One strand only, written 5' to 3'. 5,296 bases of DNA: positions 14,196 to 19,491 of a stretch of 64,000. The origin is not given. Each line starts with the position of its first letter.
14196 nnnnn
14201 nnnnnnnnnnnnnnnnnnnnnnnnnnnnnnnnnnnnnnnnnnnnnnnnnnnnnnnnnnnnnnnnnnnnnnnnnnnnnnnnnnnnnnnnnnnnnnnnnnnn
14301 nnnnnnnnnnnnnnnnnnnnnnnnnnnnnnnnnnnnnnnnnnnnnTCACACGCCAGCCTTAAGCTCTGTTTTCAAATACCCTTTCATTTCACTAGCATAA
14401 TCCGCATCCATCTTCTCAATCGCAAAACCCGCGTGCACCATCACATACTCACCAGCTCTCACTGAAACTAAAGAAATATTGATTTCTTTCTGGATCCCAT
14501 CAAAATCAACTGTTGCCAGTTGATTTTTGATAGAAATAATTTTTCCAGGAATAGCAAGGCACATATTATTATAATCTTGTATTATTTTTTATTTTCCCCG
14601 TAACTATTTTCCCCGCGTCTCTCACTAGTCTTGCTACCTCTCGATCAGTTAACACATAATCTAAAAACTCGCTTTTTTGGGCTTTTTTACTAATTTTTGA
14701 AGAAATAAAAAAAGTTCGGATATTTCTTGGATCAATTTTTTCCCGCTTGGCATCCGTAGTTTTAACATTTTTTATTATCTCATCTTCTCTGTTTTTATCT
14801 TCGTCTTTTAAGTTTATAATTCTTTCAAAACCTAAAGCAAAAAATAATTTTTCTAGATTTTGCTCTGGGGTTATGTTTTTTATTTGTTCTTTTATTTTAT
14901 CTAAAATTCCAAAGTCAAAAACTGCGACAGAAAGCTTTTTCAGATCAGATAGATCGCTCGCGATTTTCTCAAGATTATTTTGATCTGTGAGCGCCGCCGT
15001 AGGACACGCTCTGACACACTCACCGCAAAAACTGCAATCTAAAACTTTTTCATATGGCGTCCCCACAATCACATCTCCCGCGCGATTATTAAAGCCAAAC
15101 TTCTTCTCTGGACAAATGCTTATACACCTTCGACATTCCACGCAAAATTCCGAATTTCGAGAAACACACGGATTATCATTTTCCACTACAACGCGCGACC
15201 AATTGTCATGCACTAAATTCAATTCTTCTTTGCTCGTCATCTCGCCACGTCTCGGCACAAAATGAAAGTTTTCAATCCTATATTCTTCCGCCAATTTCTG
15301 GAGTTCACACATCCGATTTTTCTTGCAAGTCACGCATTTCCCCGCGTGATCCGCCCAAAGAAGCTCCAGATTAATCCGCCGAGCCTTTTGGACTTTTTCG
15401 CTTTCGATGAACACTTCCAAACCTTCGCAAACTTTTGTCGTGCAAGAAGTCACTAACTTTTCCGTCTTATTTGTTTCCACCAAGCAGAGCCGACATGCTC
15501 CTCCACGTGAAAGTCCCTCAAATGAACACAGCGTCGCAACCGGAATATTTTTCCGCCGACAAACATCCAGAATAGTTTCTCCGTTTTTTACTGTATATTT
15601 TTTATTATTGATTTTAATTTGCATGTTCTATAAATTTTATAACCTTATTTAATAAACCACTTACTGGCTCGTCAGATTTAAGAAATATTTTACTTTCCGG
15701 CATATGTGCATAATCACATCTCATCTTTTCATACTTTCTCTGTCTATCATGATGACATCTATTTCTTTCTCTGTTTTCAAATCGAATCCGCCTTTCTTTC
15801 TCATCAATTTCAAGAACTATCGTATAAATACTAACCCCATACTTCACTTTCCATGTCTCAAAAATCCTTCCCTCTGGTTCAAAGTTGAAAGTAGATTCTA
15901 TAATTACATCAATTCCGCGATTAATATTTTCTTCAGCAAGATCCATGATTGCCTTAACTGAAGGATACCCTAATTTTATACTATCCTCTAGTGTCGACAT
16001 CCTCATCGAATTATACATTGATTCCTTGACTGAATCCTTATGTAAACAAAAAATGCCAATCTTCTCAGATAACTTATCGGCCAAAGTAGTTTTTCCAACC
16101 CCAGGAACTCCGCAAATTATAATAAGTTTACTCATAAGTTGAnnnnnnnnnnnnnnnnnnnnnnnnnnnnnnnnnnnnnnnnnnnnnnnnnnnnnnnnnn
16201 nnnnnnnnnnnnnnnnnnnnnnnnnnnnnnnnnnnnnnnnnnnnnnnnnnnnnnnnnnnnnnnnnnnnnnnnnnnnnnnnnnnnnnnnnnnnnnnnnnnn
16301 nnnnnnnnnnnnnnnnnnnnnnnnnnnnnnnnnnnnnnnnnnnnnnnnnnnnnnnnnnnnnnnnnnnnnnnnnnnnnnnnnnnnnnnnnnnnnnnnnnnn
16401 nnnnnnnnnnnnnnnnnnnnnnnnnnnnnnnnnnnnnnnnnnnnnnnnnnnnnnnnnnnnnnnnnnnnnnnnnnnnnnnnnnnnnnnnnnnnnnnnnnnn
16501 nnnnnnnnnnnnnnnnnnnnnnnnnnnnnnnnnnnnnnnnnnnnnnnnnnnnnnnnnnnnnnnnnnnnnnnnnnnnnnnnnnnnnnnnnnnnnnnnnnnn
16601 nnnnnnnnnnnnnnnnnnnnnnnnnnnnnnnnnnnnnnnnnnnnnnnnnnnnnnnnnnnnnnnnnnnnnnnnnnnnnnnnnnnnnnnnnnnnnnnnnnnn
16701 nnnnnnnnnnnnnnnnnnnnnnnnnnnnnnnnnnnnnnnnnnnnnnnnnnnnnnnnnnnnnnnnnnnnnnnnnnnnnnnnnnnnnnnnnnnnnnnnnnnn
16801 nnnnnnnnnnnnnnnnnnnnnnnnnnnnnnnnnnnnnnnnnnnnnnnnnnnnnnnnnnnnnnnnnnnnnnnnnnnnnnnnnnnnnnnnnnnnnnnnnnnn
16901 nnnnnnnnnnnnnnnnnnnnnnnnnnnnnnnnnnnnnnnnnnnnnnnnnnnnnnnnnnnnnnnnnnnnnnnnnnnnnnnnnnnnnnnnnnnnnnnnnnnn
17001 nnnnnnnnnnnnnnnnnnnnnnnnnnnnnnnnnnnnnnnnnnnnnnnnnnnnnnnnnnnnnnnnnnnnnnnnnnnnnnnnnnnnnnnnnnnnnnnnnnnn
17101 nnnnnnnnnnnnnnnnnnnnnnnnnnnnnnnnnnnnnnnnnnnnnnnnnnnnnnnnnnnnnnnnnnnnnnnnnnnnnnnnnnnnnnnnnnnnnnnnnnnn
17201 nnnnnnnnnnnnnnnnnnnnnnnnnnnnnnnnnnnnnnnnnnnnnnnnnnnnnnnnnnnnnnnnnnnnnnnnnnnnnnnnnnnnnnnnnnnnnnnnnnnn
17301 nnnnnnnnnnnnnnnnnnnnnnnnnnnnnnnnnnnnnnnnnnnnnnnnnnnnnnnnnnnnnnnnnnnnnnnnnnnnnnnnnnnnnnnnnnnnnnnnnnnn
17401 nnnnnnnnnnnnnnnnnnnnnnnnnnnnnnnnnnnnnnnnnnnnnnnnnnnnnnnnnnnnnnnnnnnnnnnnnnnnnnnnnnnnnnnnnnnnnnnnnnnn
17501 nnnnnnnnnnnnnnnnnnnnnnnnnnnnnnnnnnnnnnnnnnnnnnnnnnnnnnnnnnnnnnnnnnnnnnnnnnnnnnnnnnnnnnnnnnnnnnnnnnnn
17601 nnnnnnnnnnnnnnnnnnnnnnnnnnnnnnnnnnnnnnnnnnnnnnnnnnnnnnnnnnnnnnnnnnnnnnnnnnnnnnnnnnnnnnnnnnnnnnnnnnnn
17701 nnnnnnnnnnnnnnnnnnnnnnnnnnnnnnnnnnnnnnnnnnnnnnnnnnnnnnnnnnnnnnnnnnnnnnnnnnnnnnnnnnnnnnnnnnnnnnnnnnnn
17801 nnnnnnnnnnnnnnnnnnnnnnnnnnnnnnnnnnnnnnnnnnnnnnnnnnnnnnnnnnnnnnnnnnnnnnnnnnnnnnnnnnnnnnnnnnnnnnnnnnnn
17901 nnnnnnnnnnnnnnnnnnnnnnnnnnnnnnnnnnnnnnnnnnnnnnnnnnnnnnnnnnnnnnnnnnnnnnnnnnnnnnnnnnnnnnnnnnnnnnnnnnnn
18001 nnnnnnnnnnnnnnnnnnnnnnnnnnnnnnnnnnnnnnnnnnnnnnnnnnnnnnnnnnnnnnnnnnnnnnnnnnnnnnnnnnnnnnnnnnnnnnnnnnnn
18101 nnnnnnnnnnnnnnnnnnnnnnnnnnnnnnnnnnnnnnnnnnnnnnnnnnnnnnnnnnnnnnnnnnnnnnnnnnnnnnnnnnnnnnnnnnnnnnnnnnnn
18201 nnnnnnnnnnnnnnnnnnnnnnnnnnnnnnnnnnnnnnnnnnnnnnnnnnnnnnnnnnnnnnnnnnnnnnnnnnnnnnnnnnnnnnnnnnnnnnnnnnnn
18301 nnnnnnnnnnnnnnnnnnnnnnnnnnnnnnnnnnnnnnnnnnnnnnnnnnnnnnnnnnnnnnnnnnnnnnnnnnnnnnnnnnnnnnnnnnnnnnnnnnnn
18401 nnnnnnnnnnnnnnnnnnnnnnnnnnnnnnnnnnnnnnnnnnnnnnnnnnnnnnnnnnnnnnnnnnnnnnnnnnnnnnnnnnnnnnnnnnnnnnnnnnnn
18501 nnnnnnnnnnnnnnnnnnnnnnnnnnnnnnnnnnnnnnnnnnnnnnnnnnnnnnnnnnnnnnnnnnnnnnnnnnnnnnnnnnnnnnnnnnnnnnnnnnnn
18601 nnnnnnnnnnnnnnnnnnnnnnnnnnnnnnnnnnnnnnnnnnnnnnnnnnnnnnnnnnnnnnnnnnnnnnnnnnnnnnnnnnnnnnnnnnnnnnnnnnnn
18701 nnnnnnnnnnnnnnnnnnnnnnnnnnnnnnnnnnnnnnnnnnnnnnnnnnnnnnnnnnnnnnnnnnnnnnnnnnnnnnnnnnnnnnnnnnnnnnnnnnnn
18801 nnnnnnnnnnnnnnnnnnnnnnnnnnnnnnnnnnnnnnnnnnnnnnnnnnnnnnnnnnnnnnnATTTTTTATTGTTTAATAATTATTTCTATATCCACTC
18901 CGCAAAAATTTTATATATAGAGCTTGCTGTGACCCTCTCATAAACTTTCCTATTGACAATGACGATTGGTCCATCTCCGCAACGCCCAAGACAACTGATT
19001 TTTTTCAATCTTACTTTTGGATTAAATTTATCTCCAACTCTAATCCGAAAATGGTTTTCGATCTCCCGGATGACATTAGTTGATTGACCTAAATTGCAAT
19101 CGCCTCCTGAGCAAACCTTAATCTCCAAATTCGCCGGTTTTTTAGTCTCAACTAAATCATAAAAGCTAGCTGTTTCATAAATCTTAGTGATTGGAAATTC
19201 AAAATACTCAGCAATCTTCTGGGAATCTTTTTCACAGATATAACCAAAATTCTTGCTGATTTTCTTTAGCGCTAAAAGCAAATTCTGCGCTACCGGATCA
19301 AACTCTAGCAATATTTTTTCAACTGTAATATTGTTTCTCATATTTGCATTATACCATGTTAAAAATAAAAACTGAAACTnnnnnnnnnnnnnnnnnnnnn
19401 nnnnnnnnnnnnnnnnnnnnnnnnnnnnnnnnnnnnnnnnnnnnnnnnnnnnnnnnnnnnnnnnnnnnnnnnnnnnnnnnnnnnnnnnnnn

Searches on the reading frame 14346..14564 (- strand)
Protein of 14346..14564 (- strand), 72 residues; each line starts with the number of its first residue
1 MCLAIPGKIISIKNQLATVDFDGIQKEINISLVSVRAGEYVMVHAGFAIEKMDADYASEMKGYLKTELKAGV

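Call 15: search_protein_families(library=pfam, proteins=[window:14346-14564:-], max_evalue=0.001)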
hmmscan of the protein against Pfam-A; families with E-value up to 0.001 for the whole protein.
window:14346-14564:- (72 aa): 1 family
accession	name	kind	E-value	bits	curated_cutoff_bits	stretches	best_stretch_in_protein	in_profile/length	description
PF01455.23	HupF_HypC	-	2.2e-25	89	28.5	1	1-60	1-61/65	HupF/HypC family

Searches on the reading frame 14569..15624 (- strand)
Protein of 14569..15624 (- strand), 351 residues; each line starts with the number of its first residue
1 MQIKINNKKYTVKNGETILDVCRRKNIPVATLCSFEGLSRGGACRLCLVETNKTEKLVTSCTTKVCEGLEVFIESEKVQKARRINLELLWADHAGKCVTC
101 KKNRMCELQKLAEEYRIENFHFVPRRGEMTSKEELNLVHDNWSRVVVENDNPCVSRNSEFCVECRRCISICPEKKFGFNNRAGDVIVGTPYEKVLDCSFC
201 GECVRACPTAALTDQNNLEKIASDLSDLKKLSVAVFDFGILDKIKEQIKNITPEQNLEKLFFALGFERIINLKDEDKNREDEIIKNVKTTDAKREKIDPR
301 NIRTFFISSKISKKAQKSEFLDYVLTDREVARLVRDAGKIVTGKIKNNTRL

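Call 7: search_protein_families(library=pfam, proteins=[window:14569-15624:-], max_evalue=0.01)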
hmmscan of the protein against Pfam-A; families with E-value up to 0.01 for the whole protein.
window:14569-15624:- (351 aa): 11 families
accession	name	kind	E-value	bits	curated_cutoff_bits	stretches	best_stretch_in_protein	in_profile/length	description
PF13510.11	Fer2_4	-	2e-15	57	22.8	1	2-71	5-77/82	2Fe-2S iron-sulfur cluster binding domain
PF10588.14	NADH-G_4Fe-4S_3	-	4.3e-12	45.8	27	1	82-119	1-38/40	NADH-ubiquinone oxidoreductase-G iron-sulfur binding region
PF13237.11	Fer4_10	-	3e-07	30.7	25.5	2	154-208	2-53/53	4Fe-4S dicluster domain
PF13187.11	Fer4_9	-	3.3e-07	30.7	27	1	161-211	2-51/52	4Fe-4S dicluster domain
PF12838.12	Fer4_7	-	4.7e-07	30.6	27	1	161-211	2-52/52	4Fe-4S dicluster domain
PF13484.11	Fer4_16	-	5.8e-06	27.4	30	1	197-219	2-25/66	4Fe-4S double cluster binding domain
PF00037.32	Fer4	-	8.7e-06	25.8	21.1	1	196-213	7-24/24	4Fe-4S binding domain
PF22117.2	Fer4_Nqo3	-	0.00018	22.1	27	1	152-213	2-67/67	NADH-quinone oxidoreductase subunit 3, ferredoxin-like domain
PF00111.32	Fer2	-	0.00024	21.4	21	1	5-65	3-76/77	2Fe-2S iron-sulfur cluster binding domain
PF13183.11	Fer4_8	-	0.00036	21.5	27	0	194-216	2-24/68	4Fe-4S dicluster domain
PF25160.1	LdpA_Fe-S-bd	-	0.0048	17.1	27.6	0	158-175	25-42/49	LdpA Fe-S cluster-binding domain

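Call 35: search_protein_families(library=ncbifam, proteins=[window:14569-15624:-], max_evalue=0.001)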
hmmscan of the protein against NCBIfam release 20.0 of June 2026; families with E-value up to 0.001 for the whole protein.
window:14569-15624:- (351 aa): 30 families (the best 25 are shown)
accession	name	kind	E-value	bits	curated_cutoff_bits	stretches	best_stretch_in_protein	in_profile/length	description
NF040763.1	FeFe_hydrog_A6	exception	6.6e-53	179.9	765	1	2-256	2-249/571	NADH-dependent [FeFe] hydrogenase, group A6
NF005745.0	PRK07569.1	equivalog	3.3e-37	128.1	333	1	3-216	6-211/238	bidirectional hydrogenase complex protein HoxU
NF040762.1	Hydr_FeFe_Clost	exception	2e-33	115.8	900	1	2-270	2-265/572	ferredoxin hydrogenase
TIGR01973.1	NuoG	equivalog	1.4e-32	113.3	470.05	1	3-216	1-202/606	NADH-quinone oxidoreductase subunit NuoG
NF006305.0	PRK08493.1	equivalog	1.7e-27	95.9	591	2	1-174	2-156/819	NADH-quinone oxidoreductase subunit G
NF009454.0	PRK12814.1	equivalog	2.5e-18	65.8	916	1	2-99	5-102/657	putative NADPH-dependent glutamate synthase small subunit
NF005895.0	PRK07860.1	equivalog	3.4e-14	51.8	802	1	2-214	19-222/811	NADH-quinone oxidoreductase subunit G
TIGR02512.1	FeFe_hydrog_A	subfamily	8.9e-12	44.5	405.95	1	154-240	2-95/375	[FeFe] hydrogenase, group A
TIGR01971.1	NuoI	subfamily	1.9e-06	27.5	113.05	1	157-228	40-114/121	NADH-quinone oxidoreductase, chain I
NF043039.1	HgcAB_like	equivalog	2e-06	27.7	285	1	147-212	288-349/350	HgcAB-like fusion protein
NF006221.0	PRK08348.1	subfamily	2.3e-06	27.4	124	1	155-231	40-111/136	NADH-plastoquinone oxidoreductase subunit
NF040864.1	HgcB_ferredoxin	equivalog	2.9e-06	27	99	1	156-214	11-63/93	mercury methylation ferredoxin HgcB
NF004537.0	PRK05888.1-3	equivalog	5.7e-06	26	163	1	195-228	113-146/204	NADH-quinone oxidoreductase subunit NuoI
NF007012.0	PRK09476.1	equivalog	6.8e-06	25.4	269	1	159-224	59-122/254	ferredoxin-type protein NapG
NF004538.0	PRK05888.1-4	equivalog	2.6e-05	23.9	135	1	158-227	60-132/162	NADH-quinone oxidoreductase subunit NuoI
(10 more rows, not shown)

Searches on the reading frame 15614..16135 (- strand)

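Call 7: search_protein_families(library=pfam, proteins=[window:15614-16135:-], max_evalue=0.01)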
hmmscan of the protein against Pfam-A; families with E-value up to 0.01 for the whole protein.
window:15614-16135:- (173 aa): 13 families
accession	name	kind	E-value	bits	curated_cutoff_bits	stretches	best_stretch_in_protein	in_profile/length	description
PF13671.12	AAA_33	-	9.4e-18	65.3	27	1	4-128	1-124/143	AAA domain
PF13238.12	AAA_18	-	7.2e-12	46.3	29.4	1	5-130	1-119/128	AAA domain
PF13207.12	AAA_17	-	4.8e-09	37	27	1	9-126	2-127/136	AAA domain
PF06414.18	Zeta_toxin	-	2.2e-08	34.2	22.3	1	3-144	17-163/199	Zeta toxin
PF13521.12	AAA_28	-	0.00049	20.8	27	1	5-38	2-34/164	AAA domain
PF20720.3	nSTAND3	-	0.00054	20.1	27.2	1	3-24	18-39/155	Novel STAND NTPase 3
PF08433.16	KTI12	-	0.00056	19.9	22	1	4-26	3-25/271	Chromatin associated protein KTI12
PF05729.18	NACHT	-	0.00082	19.7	26.7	1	4-50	2-48/167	NACHT domain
PF00004.35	AAA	-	0.0017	19.3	21.2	1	5-35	1-31/131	ATPase family associated with various cellular activities (AAA)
PF13401.12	AAA_22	-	0.0024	18.6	27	1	3-26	6-29/130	AAA domain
PF03266.21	NTPase_1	-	0.0029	17.9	23.9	1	5-26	2-23/168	NTPase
PF03796.21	DnaB_C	-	0.0056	16.5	27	1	2-48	19-60/255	DnaB-like helicase C terminal domain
PF07728.20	AAA_5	-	0.0089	16.5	22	0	5-32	2-25/139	AAA domain (dynein-related subfamily)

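Call 35: search_protein_families(library=ncbifam, proteins=[window:15614-16135:-], max_evalue=0.001)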
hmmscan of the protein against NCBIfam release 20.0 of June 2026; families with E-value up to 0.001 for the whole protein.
window:15614-16135:- (173 aa): 13 families
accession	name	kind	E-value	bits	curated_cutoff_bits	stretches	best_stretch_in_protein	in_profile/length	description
NF005253.0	PRK06762.1-4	equivalog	5.2e-08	33.2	159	1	1-167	1-160/166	hypothetical protein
NF005257.0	PRK06762.3-2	equivalog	6.2e-07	29.3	202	1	2-169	5-164/170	hypothetical protein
TIGR02173.1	cyt_kin_arch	equivalog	3.9e-06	27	102.1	1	4-84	2-82/169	(d)CMP kinase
NF005255.0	PRK06762.2-2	equivalog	9.5e-06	25.6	140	1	1-155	2-148/163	hypothetical protein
NF040667.1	hom_kin_desulfo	exception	2.2e-05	24.4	197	1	5-53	3-50/163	homoserine kinase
NF005250.0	PRK06761.1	equivalog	2.5e-05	23.4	270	1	1-27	2-28/282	hypothetical protein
NF003012.0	PRK03839.1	equivalog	5.3e-05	23.2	152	1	4-50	2-49/180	putative kinase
NF008994.0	PRK12337.1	equivalog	7e-05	21.5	603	0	5-43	265-304/492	2-phosphoglycerate kinase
NF003259.0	PRK04220.1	equivalog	8e-05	22.1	343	0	4-42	94-133/306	2-phosphoglycerate kinase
NF008996.1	PRK12339.1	equivalog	0.00019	21.2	250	1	3-74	1-71/193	mevalonate-3-phosphate 5-kinase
NF005994.0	PRK08118.1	equivalog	0.00022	21.3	215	1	3-36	2-35/172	DNA topology modulation protein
NF003122.0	PRK04040.1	equivalog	0.00035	20.1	155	1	2-26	2-26/189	adenylate kinase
NF010248.0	PRK13695.1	equivalog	0.00056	19.7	156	0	5-26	6-27/180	NTPase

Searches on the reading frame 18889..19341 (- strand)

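Call 15: search_protein_families(library=pfam, proteins=[window:18889-19341:-], max_evalue=0.001)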
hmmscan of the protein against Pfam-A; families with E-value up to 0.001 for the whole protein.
window:18889-19341:- (150 aa): 1 family
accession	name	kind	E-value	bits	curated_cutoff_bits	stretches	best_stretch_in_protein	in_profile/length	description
PF01257.25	2Fe-2S_thioredx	-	5.5e-28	98.1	24.8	1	8-148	2-143/145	Thioredoxin-like [2Fe-2S] ferredoxin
